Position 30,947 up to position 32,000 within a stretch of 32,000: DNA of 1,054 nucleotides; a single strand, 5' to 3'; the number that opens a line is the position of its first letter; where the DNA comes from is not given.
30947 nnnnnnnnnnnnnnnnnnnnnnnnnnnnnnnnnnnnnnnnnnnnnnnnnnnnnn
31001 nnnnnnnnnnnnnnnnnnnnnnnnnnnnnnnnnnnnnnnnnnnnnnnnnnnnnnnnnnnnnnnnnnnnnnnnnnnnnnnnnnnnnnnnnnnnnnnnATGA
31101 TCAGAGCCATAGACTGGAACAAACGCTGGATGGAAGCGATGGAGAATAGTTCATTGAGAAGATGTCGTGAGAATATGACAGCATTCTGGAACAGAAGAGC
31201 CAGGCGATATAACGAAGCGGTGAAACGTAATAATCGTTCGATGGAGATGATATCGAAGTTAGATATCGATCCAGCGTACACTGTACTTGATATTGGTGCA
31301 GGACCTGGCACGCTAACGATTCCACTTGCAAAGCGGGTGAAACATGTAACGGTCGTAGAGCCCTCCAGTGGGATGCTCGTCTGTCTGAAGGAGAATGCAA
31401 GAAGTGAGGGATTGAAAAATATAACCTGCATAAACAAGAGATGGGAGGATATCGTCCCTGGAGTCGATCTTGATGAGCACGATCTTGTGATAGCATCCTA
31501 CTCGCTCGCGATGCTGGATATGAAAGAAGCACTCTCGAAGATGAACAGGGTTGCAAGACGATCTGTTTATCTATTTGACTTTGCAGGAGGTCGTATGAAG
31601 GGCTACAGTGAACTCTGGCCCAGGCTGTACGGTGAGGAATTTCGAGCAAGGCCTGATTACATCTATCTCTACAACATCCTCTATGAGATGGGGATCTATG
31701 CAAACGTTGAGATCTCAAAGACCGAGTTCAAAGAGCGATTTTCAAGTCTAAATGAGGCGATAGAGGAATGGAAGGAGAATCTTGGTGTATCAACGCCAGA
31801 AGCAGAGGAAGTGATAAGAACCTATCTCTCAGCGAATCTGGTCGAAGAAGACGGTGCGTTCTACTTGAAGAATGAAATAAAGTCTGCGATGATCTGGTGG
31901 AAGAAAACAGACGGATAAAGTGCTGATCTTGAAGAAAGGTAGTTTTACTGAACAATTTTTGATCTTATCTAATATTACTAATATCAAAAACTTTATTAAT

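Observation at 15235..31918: Each ABC importer locus has a tightly attached SAM-dependent methyltransferase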

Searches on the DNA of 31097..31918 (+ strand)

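Call 47: search_rna_families(sources=[L099, L100, L092, L097, L084, L081, L003, L015], threshold=gathering)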
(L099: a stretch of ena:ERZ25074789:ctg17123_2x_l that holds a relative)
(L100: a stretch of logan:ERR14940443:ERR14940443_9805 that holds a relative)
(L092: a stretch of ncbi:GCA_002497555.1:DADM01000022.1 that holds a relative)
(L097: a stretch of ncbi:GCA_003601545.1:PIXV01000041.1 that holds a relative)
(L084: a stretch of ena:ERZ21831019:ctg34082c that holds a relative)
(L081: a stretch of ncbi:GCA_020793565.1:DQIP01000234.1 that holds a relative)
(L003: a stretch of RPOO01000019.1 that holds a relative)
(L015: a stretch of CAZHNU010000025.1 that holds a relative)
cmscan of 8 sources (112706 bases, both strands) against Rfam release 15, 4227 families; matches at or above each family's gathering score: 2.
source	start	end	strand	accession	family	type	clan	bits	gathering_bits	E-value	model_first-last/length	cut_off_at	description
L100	1958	2135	+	RF00174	Cobalamin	Cis-reg; riboswitch;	CL00101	118.7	31.5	6.6e-29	1-189/189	no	Cobalamin riboswitch aptamer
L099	298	474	+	RF00174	Cobalamin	Cis-reg; riboswitch;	CL00101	106.5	31.5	2e-25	1-189/189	no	Cobalamin riboswitch aptamer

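Call 66: search_rna_families(sources=[L108, L112, L114, L116, L137, L140, L179, L104, L107, L118, L165, L170, L178, L109, L135], threshold=gathering)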
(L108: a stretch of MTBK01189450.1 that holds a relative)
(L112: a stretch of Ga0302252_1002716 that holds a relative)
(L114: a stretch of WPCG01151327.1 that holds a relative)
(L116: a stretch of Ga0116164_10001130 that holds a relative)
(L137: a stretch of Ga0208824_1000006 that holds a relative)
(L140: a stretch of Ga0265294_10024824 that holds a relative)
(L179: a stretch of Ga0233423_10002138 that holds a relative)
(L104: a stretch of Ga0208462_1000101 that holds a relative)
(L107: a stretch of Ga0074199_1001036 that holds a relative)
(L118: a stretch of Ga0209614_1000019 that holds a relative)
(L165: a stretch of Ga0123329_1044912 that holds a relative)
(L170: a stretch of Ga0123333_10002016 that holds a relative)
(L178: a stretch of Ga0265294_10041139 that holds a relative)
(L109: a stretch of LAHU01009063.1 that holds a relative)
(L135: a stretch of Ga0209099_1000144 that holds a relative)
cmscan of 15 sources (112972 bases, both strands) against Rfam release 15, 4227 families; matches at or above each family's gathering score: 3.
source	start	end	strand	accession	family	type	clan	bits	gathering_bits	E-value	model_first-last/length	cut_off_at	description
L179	90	246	+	RF01055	Molybdenum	Cis-reg; riboswitch;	-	69.8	36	1.6e-14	1-135/135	no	Molybdenum/Tungsten riboswitch aptamer (Moco RNA motif)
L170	1229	1411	+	RF01055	Molybdenum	Cis-reg; riboswitch;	-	61.5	36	4.2e-12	1-135/135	no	Molybdenum/Tungsten riboswitch aptamer (Moco RNA motif)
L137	7801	7875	+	RF00005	tRNA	Gene; tRNA;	CL00001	55.4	29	5.9e-09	1-71/71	no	tRNA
